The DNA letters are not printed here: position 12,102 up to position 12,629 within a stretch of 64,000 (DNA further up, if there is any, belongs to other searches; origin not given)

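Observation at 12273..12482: Orphan Nif11-type leader RiPP precursor with a Cys/Asp-rich 24-aa core, directly outside attR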

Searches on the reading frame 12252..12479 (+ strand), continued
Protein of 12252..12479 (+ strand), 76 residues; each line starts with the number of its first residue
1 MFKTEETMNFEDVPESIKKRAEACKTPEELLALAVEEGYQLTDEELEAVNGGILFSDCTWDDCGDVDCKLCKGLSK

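Call 40: find_encoding_contigs(protein=P0016, flank=10000, max_places=3)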
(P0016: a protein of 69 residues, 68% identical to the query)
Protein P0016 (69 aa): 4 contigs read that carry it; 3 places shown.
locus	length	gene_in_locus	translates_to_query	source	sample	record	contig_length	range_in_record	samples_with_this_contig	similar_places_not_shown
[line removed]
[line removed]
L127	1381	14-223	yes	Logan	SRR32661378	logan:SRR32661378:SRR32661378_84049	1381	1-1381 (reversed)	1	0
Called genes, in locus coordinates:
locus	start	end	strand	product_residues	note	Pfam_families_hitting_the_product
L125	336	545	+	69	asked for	PF07862:Nif11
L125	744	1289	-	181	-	PF00440:TetR_N, PF14278:TetR_C_8 (weak)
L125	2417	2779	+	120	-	-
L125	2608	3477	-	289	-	PF00892:EamA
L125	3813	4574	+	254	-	?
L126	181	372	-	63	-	-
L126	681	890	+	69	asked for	PF07862:Nif11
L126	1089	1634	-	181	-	PF00440:TetR_N, PF14278:TetR_C_8 (weak)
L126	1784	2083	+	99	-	-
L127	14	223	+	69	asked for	PF07862:Nif11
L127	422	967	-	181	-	PF00440:TetR_N, PF14278:TetR_C_8 (faint)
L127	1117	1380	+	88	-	?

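Call 41: find_encoding_contigs(protein=P0015, flank=10000, max_places=3)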
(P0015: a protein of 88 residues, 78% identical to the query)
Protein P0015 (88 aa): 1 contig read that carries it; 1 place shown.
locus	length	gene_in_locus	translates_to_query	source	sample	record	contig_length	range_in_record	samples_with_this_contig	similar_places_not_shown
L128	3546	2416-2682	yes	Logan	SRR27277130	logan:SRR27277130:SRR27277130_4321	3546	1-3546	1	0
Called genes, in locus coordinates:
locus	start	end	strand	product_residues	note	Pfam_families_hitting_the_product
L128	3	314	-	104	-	?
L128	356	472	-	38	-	PF13561:adh_short_C2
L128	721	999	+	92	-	-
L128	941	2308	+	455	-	PF02463:SMC_N (faint), PF13175:AAA_15, PF13476:AAA_23 (weak), PF13304:AAA_21 (weak), PF13175:AAA_15, PF13304:AAA_21, PF20469:OLD-like_TOPRIM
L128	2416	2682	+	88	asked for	PF07862:Nif11 (weak)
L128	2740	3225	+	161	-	-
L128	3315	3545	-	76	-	?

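Call 51: search_protein_families(library=pfam, proteins=[L010:11-2518:-, L010:3022-5511:-, L010:2710-5427:+, L010:5856-7109:+, L010:7845-8624:+, L010:8624-9769:+, L010:8496-9500:-, L010:10451-11203:-], max_evalue=0.0001)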
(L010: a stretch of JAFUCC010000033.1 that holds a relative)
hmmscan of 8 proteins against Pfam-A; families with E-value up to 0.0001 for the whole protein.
L010:11-2518:- (836 aa): 3 families
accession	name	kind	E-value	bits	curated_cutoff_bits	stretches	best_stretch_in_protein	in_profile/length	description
PF03412.21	Peptidase_C39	-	8.7e-30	103.7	22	1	127-256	2-132/133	Peptidase C39 family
PF00005.33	ABC_tran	-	6.4e-28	98.5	25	1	620-768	2-137/137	ABC transporter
PF00664.28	ABC_membrane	-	4.7e-23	82.7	28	1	284-551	3-273/274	ABC transporter transmembrane region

L010:3022-5511:- (830 aa): 0 families

L010:2710-5427:+ (906 aa): 6 families
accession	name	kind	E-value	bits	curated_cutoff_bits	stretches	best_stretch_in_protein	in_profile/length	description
PF03321.19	GH3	-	2.6e-47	162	23.6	1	382-671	16-304/304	GH3 family N-terminal domain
PF00535.33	Glycos_transf_2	-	5.3e-17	62.7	23.3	1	50-163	1-112/168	Glycosyl transferase family 2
PF23571.1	GH3_M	-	3.3e-15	56.4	23.6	1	694-761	1-75/75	GH3 family central domain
PF23572.1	GH3_C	-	3.9e-07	31.2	23.6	1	785-893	11-118/119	GH3 family C-terminal domain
PF13641.12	Glyco_tranf_2_3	-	3.6e-06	27.6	27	1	51-262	6-208/230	Glycosyltransferase like family 2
PF25146.1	GH3_N_vert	-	1.7e-05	25.2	34.1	0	618-653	23-58/68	Vertebrate GH3, N-terminal domain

L010:5856-7109:+ (418 aa): 2 families
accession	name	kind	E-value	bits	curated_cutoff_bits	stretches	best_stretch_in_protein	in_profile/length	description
PF13173.12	AAA_14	-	3.1e-32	111.7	27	1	20-151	3-128/129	AAA domain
PF13635.12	DUF4143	-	4.4e-15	56.2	28.1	1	198-358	2-157/160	Domain of unknown function (DUF4143)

L010:7845-8624:+ (260 aa): 0 families

L010:8624-9769:+ (382 aa): 0 families

L010:8496-9500:- (335 aa): 0 families

L010:10451-11203:- (251 aa): 0 families

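Call 54: find_homologous_proteins(query=L088:1724-3103:-, max_evalue=1e-30)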
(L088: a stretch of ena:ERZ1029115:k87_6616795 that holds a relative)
Query L088:1724-3103:- (460 aa): 690 proteins with E <= 1e-30 among 8000 candidates; the best 120 are listed.
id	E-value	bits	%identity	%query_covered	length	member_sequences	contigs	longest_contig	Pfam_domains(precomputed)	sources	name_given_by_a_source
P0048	6.7e-298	1006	92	100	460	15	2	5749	PF04055.28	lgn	-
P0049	3.8e-262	888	82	98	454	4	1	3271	PF04055.28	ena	-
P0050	4.5e-259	878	83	96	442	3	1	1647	PF04055.28,PF13353.12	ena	-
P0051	2.1e-258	875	80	99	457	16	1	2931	PF04055.28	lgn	-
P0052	4.3e-258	874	81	96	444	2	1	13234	PF04055.28,PF13353.12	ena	-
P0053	9.8e-258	873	80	96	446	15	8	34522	PF04055.28,PF13353.12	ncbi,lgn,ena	-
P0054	1.9e-256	869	82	96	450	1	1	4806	PF04055.28,PF13353.12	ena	-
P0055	2.4e-256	869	81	96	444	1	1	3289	PF04055.28,PF13353.12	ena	-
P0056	4.3e-256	868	78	100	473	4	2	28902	PF04055.28,PF13353.12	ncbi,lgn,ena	-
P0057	1.2e-254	863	81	96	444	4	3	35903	PF04055.28,PF13353.12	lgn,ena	-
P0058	4.6e-253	858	79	96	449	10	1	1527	PF04055.28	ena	-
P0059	6.7e-253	857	79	96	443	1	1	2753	PF04055.28,PF13353.12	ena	-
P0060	5.6e-252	854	81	96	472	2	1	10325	PF04055.28,PF13353.12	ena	-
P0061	6.6e-252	854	79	97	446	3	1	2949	PF04055.28,PF13353.12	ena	-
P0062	2.0e-251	852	79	96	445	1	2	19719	PF04055.28,PF13353.12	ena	-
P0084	4.5e-242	822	78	96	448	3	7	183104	PF04055.28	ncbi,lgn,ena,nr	ncbi:MAG: radical SAM protein [Atopobiaceae bacterium]|nr:radical SAM protein [Atopobiaceae bacteriu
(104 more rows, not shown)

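Call 55: find_encoding_contigs(protein=P0053, flank=7000, max_places=3)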
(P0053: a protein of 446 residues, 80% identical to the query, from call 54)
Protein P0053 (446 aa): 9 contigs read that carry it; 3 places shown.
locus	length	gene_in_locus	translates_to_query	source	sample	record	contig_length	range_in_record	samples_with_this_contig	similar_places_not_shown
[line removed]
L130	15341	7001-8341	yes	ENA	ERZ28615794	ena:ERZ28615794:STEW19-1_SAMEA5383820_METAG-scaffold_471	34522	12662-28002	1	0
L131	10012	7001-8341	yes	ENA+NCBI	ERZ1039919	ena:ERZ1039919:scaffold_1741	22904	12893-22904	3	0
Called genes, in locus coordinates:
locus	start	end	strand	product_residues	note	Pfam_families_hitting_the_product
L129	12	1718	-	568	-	PF05524:PEP-utilisers_N, PF00391:PEP-utilizers, PF02896:PEP-utilizers_C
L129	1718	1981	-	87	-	PF00381:PTS-HPr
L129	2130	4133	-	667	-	PF00359:PTS_EIIA_2, PF02302:PTS_IIB, PF25554:PTS_EIIB_BC_N, PF02378:PTS_EIIC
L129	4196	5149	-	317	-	PF00294:PfkB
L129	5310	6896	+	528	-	PF00375:SDF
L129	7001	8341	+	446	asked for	PF04055:Radical_SAM, PF13353:Fer4_12 (weak)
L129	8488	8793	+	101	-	PF01740:STAS, PF13466:STAS_2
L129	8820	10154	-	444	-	PF06541:ABC_trans_CmpB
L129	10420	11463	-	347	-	PF03553:Na_H_antiporter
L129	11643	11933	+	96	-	-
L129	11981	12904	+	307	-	PF12146:Hydrolase_4 (weak), PF00561:Abhydrolase_1 (faint), PF12697:Abhydrolase_6 (weak), PF00326:Peptidase_S9 (weak)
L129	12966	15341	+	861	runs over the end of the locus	PF00512:HisKA, PF02518:HATPase_c, PF00072:Response_reg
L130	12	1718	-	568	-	PF05524:PEP-utilisers_N, PF00391:PEP-utilizers, PF02896:PEP-utilizers_C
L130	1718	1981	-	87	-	PF00381:PTS-HPr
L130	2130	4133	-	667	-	PF00359:PTS_EIIA_2, PF02302:PTS_IIB, PF25554:PTS_EIIB_BC_N, PF02378:PTS_EIIC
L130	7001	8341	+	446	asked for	PF04055:Radical_SAM, PF13353:Fer4_12 (weak)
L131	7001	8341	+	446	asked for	PF04055:Radical_SAM, PF13353:Fer4_12 (weak)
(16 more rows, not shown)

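Call 56: find_encoding_contigs(protein=P0057, flank=7000, max_places=2)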
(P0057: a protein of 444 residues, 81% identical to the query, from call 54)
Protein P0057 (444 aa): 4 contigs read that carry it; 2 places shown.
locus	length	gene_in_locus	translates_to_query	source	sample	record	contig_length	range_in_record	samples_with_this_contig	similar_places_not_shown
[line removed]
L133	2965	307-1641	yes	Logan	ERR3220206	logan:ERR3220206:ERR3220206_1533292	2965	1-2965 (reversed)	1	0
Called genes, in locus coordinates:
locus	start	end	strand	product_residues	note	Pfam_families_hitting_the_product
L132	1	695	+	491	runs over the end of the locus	PF13328:HD_4, PF01966:HD (weak), PF01636:APH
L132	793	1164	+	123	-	-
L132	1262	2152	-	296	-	PF00135:COesterase, PF02129:Peptidase_S15 (weak), PF20434:BD-FAE, PF07859:Abhydrolase_3, PF12697:Abhydrolase_6 (weak), PF00326:Peptidase_S9 (faint)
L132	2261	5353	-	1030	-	PF00512:HisKA, PF02518:HATPase_c, PF00072:Response_reg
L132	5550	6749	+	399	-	-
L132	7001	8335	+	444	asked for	PF04055:Radical_SAM, PF13353:Fer4_12 (faint)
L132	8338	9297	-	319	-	PF01569:PAP2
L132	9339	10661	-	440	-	PF01547:SBP_bac_1, PF13416:SBP_bac_8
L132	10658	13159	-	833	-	PF00512:HisKA, PF02518:HATPase_c, PF00072:Response_reg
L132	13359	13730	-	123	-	-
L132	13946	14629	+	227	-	-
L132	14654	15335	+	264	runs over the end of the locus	PF06966:DUF1295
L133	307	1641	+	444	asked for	PF04055:Radical_SAM, PF13353:Fer4_12 (faint)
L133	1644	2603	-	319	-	PF01569:PAP2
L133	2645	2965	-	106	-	?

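Call 57: find_encoding_contigs(protein=P0084, flank=7000, max_places=2)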
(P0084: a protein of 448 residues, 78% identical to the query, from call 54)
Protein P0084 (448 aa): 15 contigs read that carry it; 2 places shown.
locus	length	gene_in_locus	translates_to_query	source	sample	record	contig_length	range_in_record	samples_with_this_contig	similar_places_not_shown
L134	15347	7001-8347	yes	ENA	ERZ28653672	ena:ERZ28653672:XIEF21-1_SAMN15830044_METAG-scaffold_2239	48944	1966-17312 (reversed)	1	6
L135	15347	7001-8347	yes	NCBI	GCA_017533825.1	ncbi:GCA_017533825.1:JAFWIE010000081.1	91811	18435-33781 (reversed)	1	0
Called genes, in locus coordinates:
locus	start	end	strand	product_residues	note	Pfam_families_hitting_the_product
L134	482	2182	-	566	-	PF09820:AAA-ATPase_like, PF08011:PDDEXK_9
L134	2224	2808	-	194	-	-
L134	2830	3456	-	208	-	PF06445:GyrI-like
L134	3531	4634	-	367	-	PF13302:Acetyltransf_3, PF00583:Acetyltransf_1 (weak), PF12694:cpYpsA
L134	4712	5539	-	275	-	PF00702:Hydrolase (faint), PF05116:S6PP (faint), PF08282:Hydrolase_3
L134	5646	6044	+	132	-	PF01327:Pep_deformylase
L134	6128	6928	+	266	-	PF12801:Fer4_5 (faint), PF13237:Fer4_10, PF00037:Fer4 (weak), PF12838:Fer4_7 (weak), PF13187:Fer4_9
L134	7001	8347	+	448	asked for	PF04055:Radical_SAM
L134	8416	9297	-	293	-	PF00126:HTH_1, PF03466:LysR_substrate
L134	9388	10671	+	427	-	PF07690:MFS_1, PF06779:MFS_4 (weak), PF07690:MFS_1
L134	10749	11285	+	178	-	PF02525:Flavodoxin_2, PF03358:FMN_red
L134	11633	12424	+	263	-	PF00702:Hydrolase (faint), PF05116:S6PP (faint), PF08282:Hydrolase_3, PF12710:HAD (faint)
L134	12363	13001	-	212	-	-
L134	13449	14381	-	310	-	PF03547:Mem_trans (weak)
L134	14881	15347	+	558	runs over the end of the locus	PF00037:Fer4 (faint), PF12838:Fer4_7 (weak), PF13237:Fer4_10 (weak), PF14697:Fer4_21 (weak), PF02906:Fe_hyd_lg_C, PF04060:FeS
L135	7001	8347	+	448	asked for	PF04055:Radical_SAM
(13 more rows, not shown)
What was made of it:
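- The stand-alone L088-type rSAMs could serve another substrate (calls 55-57).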

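Call 61: search_dna_similar(query=window:12273-12479:+, collection=plasmids, mode=protein, max_evalue=0.001, max_rows=10)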
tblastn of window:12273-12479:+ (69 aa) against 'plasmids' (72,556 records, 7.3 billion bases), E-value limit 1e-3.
No match.

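Call 62: search_dna_similar(query=window:12273-12479:+, collection=phages, mode=protein, max_evalue=0.001, max_rows=10)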
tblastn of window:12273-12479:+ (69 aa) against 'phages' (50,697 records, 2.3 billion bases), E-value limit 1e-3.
No match.
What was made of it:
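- Tried and rejected: tblastn of the peptide against the plasmid and phage collections found no match (calls 61, 62), so there is no sign that the gene is carried on annotated mobile elements.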

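Call 63: search_solved_structures(query=A1, max_evalue=1)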
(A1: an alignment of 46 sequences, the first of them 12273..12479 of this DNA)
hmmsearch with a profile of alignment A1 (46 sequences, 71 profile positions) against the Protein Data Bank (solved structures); distinct sequences matched with E-value up to 1: 40.
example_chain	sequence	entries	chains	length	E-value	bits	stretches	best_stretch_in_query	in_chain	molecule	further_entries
9lcz_A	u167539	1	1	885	4.7e-05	26.5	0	31-46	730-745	Inactivate TOD6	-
9lcx_A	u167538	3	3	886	4.7e-05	26.5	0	31-46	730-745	Inactivate TOD6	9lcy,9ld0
9jo8_A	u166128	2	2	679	8e-05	25.8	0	23-35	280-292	TALE repeat protein targeting mitochondiral ND1-L gene. | TALE repeat protein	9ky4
9zem_A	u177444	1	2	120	0.0012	22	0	20-47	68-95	HeliScrew4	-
9zn4_A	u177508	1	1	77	0.0033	20.6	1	34-49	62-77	Nif11 domain-containing protein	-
3bjv_A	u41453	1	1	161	0.037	17.2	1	16-33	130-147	RmpA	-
9hqv_BC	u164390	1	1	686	0.11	15.7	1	15-34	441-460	Pentatricopeptide repeat domain-containing protein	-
7s5j_B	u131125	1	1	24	0.12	15.6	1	35-52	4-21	CtA peptide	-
9fia_BD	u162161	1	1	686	0.13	15.5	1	15-34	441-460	Pentatricopeptide repeat domain-containing protein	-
6v9z_C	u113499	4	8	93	0.18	15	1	35-59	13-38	CtA | PCAT1 peptide substrate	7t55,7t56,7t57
4osw_A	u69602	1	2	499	0.2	14.9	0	23-36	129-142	Hax3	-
2obh_A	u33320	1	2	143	0.21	14.8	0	30-44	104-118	Centrin-2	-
9d2f_S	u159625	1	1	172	0.23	14.7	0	30-44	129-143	Centrin-2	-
3v6p_A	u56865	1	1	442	0.24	14.6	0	23-36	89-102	dHax3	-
1m39_A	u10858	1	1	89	0.25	14.6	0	29-44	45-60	Caltractin, isoform 1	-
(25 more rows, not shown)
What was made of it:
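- A profile of the family gives weak PDB hits to the PCAT1 substrate CtA (call 63).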

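Call 65: find_homologous_proteins(query=L088:3347-4363:+, max_evalue=0.00001)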
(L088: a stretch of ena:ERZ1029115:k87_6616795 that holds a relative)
Query L088:3347-4363:+ (339 aa): 346 proteins with E <= 0.00001 among 4225 candidates; the best 120 are listed.
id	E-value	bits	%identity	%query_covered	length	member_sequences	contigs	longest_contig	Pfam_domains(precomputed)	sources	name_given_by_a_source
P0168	6.3e-230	780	100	100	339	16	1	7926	-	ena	-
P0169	2.0e-182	624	80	100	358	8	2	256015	-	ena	-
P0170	3.5e-182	623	81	100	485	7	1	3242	-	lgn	-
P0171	1.1e-179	615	80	100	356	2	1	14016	-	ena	-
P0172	2.0e-179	614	79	100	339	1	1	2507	-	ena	-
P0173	3.0e-179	613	80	100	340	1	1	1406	-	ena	-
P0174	1.0e-178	611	79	100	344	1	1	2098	-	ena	-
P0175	5.2e-175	599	76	100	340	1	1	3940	-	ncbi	-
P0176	3.1e-172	590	76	99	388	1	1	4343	-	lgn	-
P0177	9.8e-168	575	73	99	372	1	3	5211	-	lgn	-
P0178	1.2e-167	575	74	99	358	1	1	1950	-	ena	-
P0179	7.7e-167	572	74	100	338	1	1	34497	-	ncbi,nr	ncbi:MAG: hypothetical protein Q4A07_01995 [Coriobacteriales bacterium]|nr:hypothetical protein [Cor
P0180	8.4e-166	569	73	100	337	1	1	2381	-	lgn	-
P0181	5.6e-165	566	73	99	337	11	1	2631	-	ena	-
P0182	1.4e-164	565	74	100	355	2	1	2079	-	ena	-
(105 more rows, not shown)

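Call 66: find_encoding_contigs(protein=P0169, flank=8000, max_places=3)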
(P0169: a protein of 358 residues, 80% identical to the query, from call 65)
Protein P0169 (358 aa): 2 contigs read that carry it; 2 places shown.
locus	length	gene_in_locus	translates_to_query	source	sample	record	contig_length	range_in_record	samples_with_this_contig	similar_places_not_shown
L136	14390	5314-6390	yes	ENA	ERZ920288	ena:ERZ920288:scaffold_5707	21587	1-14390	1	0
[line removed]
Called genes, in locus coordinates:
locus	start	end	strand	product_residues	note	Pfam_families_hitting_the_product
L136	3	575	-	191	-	?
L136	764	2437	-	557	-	-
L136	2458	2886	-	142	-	-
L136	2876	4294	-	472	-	PF04055:Radical_SAM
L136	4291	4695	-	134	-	-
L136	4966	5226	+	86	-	PF07862:Nif11 (weak)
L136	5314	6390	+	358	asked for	-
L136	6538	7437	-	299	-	PF02129:Peptidase_S15 (faint), PF12146:Hydrolase_4, PF00561:Abhydrolase_1 (faint), PF12697:Abhydrolase_6 (weak), PF00326:Peptidase_S9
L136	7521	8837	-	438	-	PF08668:HDOD (weak), PF13487:HD_5, PF01966:HD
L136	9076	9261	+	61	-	-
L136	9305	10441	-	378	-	PF01545:Cation_efflux, PF16916:ZT_dimer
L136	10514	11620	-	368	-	PF00069:Pkinase, PF07714:PK_Tyr_Ser-Thr, PF03109:ABC1 (weak)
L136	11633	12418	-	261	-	PF00498:FHA (weak)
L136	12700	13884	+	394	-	PF13240:Zn_Ribbon_1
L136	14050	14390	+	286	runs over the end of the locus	-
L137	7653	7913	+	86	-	PF07862:Nif11 (weak)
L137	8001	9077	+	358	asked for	-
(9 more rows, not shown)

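Call 75: search_protein_representatives(alignment_id=A1)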
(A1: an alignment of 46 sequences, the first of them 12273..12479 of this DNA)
Query: 46 sequences, 71 profile positions. Proteins with E-value up to 0.001 (for the whole library): 3625; up to 1e-10: 874; up to 1e-30: 0. The best 150 are listed.
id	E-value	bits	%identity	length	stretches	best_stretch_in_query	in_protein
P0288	6.1e-30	119.1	-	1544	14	12-37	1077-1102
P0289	1.5e-23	98.6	-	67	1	5-67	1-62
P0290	1.8e-23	98.4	-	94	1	4-57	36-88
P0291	2.2e-23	98.1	-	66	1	5-66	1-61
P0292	3.9e-23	97.3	-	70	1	5-60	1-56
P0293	5.6e-23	96.8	-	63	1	5-58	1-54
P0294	6.5e-23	96.6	-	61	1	5-58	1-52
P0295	7.5e-22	93.2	-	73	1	5-68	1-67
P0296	9.4e-22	92.9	-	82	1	4-70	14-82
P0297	1.2e-21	92.5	-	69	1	5-62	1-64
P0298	2.5e-21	91.5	-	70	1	5-66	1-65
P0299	3.3e-21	91.1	-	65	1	5-64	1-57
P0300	3.9e-21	90.9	-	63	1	5-65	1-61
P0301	4.2e-21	90.8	-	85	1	3-60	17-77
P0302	5.7e-21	90.4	-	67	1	6-62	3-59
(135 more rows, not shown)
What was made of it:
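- The family has 3,625 representative clusters at E<=1e-3 and 874 at E<=1e-10 (call 75).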

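Call 76: predict_structure(alignment_id=A5)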
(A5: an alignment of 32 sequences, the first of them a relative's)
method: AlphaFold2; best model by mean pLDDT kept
length: 339 residues; sequences in the alignment: 32
mean_pLDDT: 92.3   pTM: 0.89
mean pLDDT of the five models: 92.3, 91.7, 90.5, 90.3, 88.7
residues with pLDDT >= 90: 283; 70-90: 47; 50-70: 9; < 50: 0
segments of 3 or more residues with pLDDT < 50: none
pLDDT, mean of each block of 10 residues (from residue 1): 92 95 90 91 94 93 93 93 94 82 89 74 93 96 95 93 87 88 97 97 97 97 96 92 93 90 95 95 90 92 94 95 95 92
secondary structure, 60 per line:
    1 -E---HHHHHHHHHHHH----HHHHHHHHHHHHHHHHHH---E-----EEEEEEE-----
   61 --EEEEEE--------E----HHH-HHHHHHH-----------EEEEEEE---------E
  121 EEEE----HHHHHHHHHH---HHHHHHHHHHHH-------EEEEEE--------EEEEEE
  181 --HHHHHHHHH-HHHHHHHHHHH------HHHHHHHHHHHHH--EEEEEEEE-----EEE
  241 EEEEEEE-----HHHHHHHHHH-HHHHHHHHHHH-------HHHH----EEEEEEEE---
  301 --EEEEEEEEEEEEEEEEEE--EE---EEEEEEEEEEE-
elements in order: H6-17 H22-39 E49-55 E63-68 H86-92 E104-110 E120-124 H129-138 H142-153 E161-166 E175-180 H183-191 H193-203 H210-222 E225-232 E238-247 H253-262 H264-274 H282-285 E290-297 E303-320 E328-338
